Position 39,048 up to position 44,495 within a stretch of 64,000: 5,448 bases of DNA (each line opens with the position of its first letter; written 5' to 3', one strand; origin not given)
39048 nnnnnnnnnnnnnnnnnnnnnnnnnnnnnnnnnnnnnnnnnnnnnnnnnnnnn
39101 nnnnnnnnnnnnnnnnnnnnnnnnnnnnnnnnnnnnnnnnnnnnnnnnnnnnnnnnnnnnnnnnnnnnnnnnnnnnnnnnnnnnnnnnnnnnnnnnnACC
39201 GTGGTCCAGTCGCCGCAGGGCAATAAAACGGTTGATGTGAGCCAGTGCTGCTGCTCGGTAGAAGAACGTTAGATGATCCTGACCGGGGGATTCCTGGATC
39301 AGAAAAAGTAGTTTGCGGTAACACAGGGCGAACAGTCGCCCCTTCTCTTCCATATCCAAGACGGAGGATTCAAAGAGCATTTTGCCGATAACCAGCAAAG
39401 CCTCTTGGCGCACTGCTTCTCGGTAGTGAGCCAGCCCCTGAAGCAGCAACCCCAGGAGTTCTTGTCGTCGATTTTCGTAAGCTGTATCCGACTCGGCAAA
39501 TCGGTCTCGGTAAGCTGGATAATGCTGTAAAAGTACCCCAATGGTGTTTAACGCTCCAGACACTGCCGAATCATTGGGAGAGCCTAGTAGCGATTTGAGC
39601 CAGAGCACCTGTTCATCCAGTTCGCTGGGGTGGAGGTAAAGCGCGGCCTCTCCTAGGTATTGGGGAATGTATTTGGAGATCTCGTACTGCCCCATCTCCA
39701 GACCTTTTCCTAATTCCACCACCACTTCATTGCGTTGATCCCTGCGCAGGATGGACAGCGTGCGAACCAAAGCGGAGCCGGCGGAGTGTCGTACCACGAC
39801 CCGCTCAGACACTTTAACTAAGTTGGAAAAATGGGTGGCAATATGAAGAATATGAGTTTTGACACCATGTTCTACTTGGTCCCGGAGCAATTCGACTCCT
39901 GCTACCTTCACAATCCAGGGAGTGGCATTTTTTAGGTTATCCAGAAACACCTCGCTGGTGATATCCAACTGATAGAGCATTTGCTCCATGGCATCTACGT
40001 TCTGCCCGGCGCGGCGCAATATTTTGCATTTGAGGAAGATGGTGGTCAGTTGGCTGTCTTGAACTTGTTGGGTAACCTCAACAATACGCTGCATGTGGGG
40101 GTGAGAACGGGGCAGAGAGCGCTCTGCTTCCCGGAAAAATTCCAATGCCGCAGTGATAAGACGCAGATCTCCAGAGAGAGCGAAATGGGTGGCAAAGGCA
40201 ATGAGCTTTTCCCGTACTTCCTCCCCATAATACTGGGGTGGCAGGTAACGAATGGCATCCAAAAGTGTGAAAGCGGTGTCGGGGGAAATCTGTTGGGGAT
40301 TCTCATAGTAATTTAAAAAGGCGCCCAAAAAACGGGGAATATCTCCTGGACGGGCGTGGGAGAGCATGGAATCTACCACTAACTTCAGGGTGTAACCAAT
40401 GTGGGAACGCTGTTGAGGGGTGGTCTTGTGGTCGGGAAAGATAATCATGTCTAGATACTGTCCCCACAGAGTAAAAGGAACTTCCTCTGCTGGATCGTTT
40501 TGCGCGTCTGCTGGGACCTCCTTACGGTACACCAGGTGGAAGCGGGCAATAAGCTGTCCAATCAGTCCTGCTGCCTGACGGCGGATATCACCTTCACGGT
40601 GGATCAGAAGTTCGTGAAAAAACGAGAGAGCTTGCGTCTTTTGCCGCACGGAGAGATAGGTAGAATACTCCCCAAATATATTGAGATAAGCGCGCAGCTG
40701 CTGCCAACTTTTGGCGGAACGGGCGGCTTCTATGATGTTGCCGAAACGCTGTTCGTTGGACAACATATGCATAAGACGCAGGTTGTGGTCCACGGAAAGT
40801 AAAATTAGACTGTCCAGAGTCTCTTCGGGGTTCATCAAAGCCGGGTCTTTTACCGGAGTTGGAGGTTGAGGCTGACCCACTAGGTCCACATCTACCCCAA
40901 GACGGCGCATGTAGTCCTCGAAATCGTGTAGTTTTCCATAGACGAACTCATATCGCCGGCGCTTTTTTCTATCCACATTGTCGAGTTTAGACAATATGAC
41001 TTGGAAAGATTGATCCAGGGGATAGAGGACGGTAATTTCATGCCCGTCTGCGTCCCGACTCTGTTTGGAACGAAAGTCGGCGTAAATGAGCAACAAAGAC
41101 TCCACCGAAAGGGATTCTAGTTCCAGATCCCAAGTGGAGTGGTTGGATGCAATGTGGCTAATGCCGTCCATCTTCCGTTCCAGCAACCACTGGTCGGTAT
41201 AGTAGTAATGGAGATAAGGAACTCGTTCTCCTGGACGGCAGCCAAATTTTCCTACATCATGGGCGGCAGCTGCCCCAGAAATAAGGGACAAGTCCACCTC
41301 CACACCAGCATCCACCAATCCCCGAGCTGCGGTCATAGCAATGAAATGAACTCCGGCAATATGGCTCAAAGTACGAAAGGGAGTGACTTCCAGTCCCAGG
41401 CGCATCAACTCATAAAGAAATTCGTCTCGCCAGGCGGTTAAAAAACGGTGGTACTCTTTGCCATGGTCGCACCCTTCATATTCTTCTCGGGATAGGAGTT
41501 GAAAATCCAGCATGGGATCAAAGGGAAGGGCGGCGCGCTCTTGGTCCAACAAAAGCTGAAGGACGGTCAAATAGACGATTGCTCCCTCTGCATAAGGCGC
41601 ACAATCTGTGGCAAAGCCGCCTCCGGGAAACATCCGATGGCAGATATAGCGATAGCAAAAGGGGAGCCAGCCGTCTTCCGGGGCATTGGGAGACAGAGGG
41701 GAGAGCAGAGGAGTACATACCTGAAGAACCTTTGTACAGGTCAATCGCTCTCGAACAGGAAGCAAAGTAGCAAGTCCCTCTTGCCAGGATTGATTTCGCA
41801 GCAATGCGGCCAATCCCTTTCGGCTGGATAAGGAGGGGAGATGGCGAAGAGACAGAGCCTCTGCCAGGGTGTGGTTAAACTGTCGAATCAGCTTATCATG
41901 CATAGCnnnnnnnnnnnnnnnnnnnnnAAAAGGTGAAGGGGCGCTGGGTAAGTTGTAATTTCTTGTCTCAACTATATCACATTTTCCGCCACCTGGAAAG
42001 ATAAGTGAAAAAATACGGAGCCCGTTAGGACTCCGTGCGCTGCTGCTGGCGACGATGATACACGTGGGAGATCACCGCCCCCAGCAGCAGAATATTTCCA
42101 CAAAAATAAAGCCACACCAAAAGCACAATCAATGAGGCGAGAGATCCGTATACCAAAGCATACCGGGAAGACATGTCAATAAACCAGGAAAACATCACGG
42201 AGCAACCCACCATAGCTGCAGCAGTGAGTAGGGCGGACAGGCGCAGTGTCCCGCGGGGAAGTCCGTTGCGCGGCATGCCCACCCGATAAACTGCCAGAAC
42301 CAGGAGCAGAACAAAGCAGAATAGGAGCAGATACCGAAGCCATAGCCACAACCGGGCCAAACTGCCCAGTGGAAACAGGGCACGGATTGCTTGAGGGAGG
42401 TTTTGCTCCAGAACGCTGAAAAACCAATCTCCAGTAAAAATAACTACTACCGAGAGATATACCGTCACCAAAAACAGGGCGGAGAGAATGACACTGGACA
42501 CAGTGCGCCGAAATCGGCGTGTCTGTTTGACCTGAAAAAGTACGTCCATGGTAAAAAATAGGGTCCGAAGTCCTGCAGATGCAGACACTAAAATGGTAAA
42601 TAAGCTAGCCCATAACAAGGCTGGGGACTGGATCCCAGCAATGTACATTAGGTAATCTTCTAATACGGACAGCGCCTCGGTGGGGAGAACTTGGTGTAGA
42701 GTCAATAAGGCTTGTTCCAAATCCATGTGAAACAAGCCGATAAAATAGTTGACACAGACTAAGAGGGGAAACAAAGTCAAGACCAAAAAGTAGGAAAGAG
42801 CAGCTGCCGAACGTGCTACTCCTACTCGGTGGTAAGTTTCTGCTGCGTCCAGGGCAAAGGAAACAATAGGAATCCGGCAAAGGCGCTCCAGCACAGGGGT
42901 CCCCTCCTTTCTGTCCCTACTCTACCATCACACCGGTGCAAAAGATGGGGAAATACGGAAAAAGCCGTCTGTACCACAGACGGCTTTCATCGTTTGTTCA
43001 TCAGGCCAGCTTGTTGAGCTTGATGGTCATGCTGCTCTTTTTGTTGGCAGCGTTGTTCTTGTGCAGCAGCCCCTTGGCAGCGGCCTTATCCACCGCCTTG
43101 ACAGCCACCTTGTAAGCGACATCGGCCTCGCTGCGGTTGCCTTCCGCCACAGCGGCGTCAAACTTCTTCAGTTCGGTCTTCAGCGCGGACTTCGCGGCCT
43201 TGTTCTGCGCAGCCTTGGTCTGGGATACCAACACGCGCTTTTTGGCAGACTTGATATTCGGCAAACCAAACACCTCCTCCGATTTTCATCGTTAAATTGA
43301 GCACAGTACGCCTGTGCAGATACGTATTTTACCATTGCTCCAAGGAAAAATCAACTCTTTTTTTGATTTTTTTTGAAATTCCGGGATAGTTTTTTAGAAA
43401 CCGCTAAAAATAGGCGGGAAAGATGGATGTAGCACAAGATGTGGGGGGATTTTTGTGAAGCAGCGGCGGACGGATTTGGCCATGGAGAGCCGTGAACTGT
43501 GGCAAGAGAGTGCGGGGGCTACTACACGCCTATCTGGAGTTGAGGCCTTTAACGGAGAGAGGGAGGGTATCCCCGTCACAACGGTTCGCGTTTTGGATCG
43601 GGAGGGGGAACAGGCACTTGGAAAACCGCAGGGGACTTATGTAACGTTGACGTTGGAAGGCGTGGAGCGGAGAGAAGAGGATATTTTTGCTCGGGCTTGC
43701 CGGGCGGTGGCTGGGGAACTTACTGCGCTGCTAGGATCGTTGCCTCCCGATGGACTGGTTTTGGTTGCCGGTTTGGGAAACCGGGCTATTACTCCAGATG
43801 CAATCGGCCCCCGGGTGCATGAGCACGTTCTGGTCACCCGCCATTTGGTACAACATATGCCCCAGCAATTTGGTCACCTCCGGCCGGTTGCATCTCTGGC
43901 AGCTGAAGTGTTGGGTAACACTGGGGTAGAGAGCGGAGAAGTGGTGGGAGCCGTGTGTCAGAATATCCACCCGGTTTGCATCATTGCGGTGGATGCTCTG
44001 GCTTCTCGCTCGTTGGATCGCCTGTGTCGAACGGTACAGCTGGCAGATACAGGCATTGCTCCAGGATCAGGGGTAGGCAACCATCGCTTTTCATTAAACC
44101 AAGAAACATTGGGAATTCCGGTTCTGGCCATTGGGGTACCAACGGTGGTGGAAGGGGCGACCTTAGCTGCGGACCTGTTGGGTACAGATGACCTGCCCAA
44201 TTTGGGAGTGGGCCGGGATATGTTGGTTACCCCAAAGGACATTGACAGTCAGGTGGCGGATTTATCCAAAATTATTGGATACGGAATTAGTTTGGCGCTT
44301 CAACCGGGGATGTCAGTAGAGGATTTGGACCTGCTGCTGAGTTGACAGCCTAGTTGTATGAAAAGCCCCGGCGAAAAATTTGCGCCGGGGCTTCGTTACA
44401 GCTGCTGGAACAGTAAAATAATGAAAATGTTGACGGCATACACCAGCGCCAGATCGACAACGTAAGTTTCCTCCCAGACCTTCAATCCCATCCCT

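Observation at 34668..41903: Candidate undescribed three-gene nucleotide/cofactor system: giant HD-NTase-GNAT-PRTase protein, atypical LDH-fold enzyme, Fe-S flavoprotein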

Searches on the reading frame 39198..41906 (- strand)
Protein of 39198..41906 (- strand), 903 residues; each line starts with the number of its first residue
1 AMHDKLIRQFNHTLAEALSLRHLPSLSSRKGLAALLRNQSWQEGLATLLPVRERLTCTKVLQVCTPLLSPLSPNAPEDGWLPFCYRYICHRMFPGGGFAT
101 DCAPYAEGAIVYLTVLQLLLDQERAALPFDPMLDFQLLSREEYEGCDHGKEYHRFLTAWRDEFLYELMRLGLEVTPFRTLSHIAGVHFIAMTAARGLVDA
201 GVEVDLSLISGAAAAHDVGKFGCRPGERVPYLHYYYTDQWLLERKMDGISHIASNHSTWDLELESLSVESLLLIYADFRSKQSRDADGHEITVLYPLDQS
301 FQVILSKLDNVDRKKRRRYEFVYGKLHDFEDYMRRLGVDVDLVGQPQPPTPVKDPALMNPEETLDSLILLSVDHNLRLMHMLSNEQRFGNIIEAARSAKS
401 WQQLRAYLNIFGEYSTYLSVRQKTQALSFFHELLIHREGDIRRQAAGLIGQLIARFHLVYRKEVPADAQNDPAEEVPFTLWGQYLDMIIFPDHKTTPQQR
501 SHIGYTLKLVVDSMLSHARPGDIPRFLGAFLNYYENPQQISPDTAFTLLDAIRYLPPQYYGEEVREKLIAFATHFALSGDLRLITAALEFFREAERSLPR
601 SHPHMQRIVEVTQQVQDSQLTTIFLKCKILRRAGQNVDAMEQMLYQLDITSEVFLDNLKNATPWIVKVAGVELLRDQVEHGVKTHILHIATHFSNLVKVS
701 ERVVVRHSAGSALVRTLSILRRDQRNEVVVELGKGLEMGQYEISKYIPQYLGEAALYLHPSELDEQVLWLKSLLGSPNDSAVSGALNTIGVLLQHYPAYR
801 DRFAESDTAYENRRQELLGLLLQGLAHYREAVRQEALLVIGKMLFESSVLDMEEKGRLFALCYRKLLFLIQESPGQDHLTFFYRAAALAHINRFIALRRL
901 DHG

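Call 27: predict_structure(alignment_id=A2)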
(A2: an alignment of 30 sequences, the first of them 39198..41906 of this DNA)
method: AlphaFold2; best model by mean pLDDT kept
length: 903 residues; sequences in the alignment: 30
mean_pLDDT: 88.3   pTM: 0.85
mean pLDDT of the five models: 88.3, 86.1, 85.7, 85.2, 81.1
residues with pLDDT >= 90: 490; 70-90: 373; 50-70: 38; < 50: 2
segments of 3 or more residues with pLDDT < 50: none
pLDDT, mean of each block of 10 residues (from residue 1): 83 92 82 88 93 95 93 89 95 87 92 97 94 93 93 96 94 80 94 95 94 93 79 88 92 76 79 93 84 90 77 81 91 95 87 86 91 88 83 85 83 81 91 86 91 84 78 85 92 81 86 91 91 92 91 87 93 94 93 91 95 89 94 93 76 64 81 88 82 89 85 92 94 91 87 96 96 92 95 94 92 95 90 89 90 91 86 61 84 87 70
secondary structure, 60 per line:
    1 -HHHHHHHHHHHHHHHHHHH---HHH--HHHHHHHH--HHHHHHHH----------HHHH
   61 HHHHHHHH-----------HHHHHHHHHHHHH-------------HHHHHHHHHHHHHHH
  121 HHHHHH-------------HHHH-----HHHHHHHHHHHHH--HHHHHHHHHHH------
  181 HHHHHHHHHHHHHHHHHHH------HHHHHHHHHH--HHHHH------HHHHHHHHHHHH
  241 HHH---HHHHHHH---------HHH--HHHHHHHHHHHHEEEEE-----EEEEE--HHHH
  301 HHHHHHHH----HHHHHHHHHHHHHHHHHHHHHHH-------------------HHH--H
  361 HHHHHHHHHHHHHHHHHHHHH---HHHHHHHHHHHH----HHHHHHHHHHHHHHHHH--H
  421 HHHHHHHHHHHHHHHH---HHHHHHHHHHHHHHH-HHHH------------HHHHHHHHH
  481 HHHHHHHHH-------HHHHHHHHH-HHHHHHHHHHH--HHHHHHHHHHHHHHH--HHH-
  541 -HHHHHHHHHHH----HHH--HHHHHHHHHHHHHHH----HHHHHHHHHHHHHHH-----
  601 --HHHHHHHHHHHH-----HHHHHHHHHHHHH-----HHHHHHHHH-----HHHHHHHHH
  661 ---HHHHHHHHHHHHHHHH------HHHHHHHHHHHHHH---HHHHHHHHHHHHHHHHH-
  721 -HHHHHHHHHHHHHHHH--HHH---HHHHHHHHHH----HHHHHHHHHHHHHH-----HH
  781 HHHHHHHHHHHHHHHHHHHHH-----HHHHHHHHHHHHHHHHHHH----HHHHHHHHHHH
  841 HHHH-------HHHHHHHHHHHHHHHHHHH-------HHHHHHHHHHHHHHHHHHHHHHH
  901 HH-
elements in order (helices of 4 or more, strands of 3 or more residues): H2-20 H29-36 H39-46 H57-68 H80-92 H106-126 H140-143 H149-161 H164-174 H181-199 H206-215 H218-222 H229-243 H247-253 H268-279 E280-284 E290-294 H297-308 H313-335 H360-381 H385-396 H401-417 H420-436 H440-454 H456-459 H472-489 H497-505 H507-517 H520-534 H542-552 H562-576 H581-595 H603-614 H620-632 H638-646 H652-660 H664-679 H686-699 H703-719 H722-737 H746-755 H760-773 H779-801 H807-825 H830-844 H852-870 H878-902

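Call 29: fold_search(model_id=the predicted structure, library=pdb)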
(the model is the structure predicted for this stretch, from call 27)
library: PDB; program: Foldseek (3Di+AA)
matches with E <= 10: 1404; with E <= 0.001: 129
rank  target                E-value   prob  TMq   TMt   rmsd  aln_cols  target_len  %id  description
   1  4rv1_D                1.1e-04  1.00  0.16  0.27  18.1       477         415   10  Crystal Structure of Engineered Protein. Northeast Structural Genomics Consortium (NESG) Target OR497. (released 2014-12-10)
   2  9ijj_AC               1.2e-04  1.00  0.16  0.26  25.6       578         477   14  In situ structure of the central apparatus in mouse sperm axoneme. (released 2025-06-04)
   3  6en4_C                1.3e-04  1.00  0.18  0.19  29.1       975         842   11  SF3b core in complex with a splicing modulator (released 2018-06-20)
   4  8twe_A                1.3e-04  1.00  0.25  0.49  11.5       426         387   14  Cryo-EM structure of the PP2A:B55-FAM122A complex, B55 body (released 2023-11-01)
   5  6s9o_C                1.3e-04  1.00  0.18  0.35  11.4       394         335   12  Designed Armadillo Repeat protein internal Lock1 fused to target peptide KRKRKLKFKR (released 2020-02-19)
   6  4rv1_C                1.6e-04  1.00  0.17  0.29  17.2       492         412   10  Crystal Structure of Engineered Protein. Northeast Structural Genomics Consortium (NESG) Target OR497. (released 2014-12-10)
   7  6iur_A                1.7e-04  1.00  0.21  0.30  23.8       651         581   14  A phosphatase complex STRN3-PP2Aa (released 2019-12-04)
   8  6mzf_L                1.8e-04  1.00  0.19  0.30  25.9       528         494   10  Structural Basis of Tubulin Recruitment and Assembly by Microtubule Polymerases with Tumor Overexpressed Gene (TOG) Do (released 2018-11-28)
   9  6mzf_Z                1.8e-04  1.00  0.16  0.27  25.4       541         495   12  Structural Basis of Tubulin Recruitment and Assembly by Microtubule Polymerases with Tumor Overexpressed Gene (TOG) Do (released 2018-11-28)
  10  8y14                  1.9e-04  1.00  0.17  0.26  25.5       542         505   12  Beta-catenin Crystal Structure (released 2024-03-13)
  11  4rv1_F                2.0e-04  1.00  0.17  0.29  16.5       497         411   11  Crystal Structure of Engineered Protein. Northeast Structural Genomics Consortium (NESG) Target OR497. (released 2014-12-10)
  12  2yns_A                2.1e-04  1.00  0.18  0.31  17.7       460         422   12  rImp_alpha_B54NLS (released 2013-01-09)
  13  7n6g_0A               2.1e-04  1.00  0.18  0.28  18.6       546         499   13  C1 of central pair (released 2022-05-18)
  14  1jdh_A                2.1e-04  1.00  0.17  0.26  26.2       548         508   13  CRYSTAL STRUCTURE OF BETA-CATENIN AND HTCF-4 (released 2001-12-05)
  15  3w3t                  2.1e-04  1.00  0.20  0.18  29.6      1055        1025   11  Crystal structure of Kap121p (released 2013-04-10)
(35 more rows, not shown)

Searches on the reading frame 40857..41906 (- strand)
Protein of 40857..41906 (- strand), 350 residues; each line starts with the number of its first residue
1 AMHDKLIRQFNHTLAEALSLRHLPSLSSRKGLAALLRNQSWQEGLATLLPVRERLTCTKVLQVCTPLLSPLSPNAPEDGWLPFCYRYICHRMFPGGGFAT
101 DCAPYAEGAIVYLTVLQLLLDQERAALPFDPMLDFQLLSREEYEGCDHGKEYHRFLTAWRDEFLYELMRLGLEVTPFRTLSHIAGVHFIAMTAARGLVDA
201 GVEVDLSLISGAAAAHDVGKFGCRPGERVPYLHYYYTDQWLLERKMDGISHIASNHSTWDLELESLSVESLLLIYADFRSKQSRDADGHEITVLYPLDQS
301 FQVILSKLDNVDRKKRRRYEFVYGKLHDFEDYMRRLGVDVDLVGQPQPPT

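Call 40: search_solved_structures(query=A4, max_evalue=10, show_alignments=2)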
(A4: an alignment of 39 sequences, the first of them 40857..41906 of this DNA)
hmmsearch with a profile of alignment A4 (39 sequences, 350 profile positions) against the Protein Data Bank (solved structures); distinct sequences matched with E-value up to 10: 3.
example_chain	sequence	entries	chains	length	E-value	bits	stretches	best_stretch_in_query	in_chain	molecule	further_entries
2j3x_A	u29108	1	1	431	0.88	12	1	78-161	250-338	C2 TOXIN COMPONENT I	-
2j3v_A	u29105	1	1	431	0.88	12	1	78-161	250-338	C2 TOXIN COMPONENT I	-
2j3z_A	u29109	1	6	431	0.89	12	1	78-161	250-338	C2 TOXIN COMPONENT I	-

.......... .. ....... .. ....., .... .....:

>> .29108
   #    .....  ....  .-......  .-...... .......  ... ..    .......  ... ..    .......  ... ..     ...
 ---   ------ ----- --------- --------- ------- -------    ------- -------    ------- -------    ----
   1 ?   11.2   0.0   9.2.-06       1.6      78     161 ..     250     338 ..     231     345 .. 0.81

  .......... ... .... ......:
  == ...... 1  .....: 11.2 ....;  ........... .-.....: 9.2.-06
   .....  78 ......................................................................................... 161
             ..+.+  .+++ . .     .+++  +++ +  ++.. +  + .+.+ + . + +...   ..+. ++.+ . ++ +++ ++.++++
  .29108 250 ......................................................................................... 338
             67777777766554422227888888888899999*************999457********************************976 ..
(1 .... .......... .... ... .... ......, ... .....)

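Call 42: search_protein_families(library=pfam, alignment_id=A4, max_evalue=5)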
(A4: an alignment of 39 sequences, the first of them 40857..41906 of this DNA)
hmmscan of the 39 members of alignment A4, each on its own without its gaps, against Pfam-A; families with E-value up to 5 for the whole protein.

A. member 1, window:40857-41906:- (350 aa): 1 family
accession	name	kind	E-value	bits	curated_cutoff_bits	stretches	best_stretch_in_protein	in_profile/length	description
PF01966.28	HD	-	0.037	14.8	22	1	180-275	2-109/116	HD domain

B. families by the number of members that match (of 39 scanned): 15 families
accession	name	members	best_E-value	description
PF01966.28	HD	20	3.3e-05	HD domain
PF13439.12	Glyco_transf_4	2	0.061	Glycosyltransferase Family 4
PF04220.17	YihI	2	0.13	Der GTPase activator (YihI)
PF03707.21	MHYT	2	0.15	Bacterial signalling protein N terminal repeat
PF13579.12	Glyco_trans_4_4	1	0.021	Glycosyl transferase 4-like domain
PF23314.1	TASOR_alpha-beta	1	0.083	TASOR alpha/beta domain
PF13848.12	Thioredoxin_6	1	0.11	Thioredoxin-like domain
PF11549.13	Sec31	1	0.15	Protein transport protein SEC31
PF08478.15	POTRA_1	1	0.15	POTRA domain, FtsQ-type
PF22357.2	AF1548-like_C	1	0.15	AF1548-like, C-terminal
PF08398.15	Phospholip_A2_4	1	0.16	Phospholipase A2-like domain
PF00273.25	Serum_albumin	1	0.17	Serum albumin family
PF10879.14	DUF2674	1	0.17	Protein of unknown function (DUF2674)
PF18907.5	DUF5662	1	0.27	Family of unknown function (DUF5662)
PF20362.3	DUF6657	1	0.34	Family of unknown function (DUF6657)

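Call 46: search_protein_families(library=ncbifam, alignment_id=A4, max_evalue=1)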
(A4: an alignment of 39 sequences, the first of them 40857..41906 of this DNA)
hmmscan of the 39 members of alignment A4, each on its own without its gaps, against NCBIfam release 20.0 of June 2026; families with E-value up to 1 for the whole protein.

A. member 1, window:40857-41906:- (350 aa): 3 families
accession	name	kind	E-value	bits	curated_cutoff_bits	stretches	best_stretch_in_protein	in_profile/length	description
NF045665.1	NTPtran_DVU1551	equivalog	0.0046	16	315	1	166-277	206-308/359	DVU_1551 family NTP transferase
TIGR00295.1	TIGR00295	hypoth_equivalog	0.059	13.1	172.35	1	180-220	15-55/164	TIGR00295 family protein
TIGR00277.1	HDIG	domain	0.15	12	27.6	1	179-221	5-42/84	HDIG domain-containing metalloprotein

B. families by the number of members that match (of 39 scanned): 15 families
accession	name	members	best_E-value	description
NF045665.1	NTPtran_DVU1551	39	1.5e-07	DVU_1551 family NTP transferase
TIGR00295.1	TIGR00295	27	6.3e-05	TIGR00295 family protein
TIGR00277.1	HDIG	11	0.0014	HDIG domain-containing metalloprotein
NF005113.0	PRK06545.2-5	2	0.1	prephenate dehydrogenase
TIGR01596.1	cas3_HD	2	0.13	CRISPR-associated endonuclease Cas3''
NF006972.0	PRK09441.1-5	1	0.0066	alpha-amylase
NF002327.0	PRK01286.1-2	1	0.032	deoxyguanosinetriphosphate triphosphohydrolase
TIGR00591.1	phr2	1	0.034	deoxyribodipyrimidine photo-lyase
TIGR02578.2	cas_TM1811_Csm1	1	0.12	type III-A CRISPR-associated protein Cas10/Csm1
TIGR00665.1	DnaB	1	0.13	replicative DNA helicase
NF041933.1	MzaC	1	0.15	MZA anti-phage system associated Z1 domain-containing protein MzaC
TIGR01430.1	aden_deam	1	0.15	adenosine deaminase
TIGR01577.1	oligosac_amyl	1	0.18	oligosaccharide amylase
NF001068.0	PRK00118.1-4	1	0.24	putative DNA-binding protein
NF010738.0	PRK14140.1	1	0.26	nucleotide exchange factor GrpE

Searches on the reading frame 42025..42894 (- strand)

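Call 21: search_protein_families(library=pfam, proteins=[window:42025-42894:-], max_evalue=0.001)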
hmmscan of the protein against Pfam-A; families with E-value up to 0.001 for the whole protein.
window:42025-42894:- (289 aa): 1 family
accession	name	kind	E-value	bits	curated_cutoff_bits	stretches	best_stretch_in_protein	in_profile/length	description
PF03631.20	Virul_fac_BrkB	-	1.2e-35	123.8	33.7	1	26-282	5-258/259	Virulence factor BrkB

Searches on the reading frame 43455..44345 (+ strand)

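Call 21: search_protein_families(library=pfam, proteins=[window:43455-44345:+], max_evalue=0.001)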
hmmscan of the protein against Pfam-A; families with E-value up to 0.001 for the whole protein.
window:43455-44345:+ (296 aa): 1 family
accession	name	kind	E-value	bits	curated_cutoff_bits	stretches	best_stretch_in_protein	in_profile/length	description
PF03418.19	Peptidase_A25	-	5e-69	233.3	27.8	1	9-241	1-238/353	Germination protease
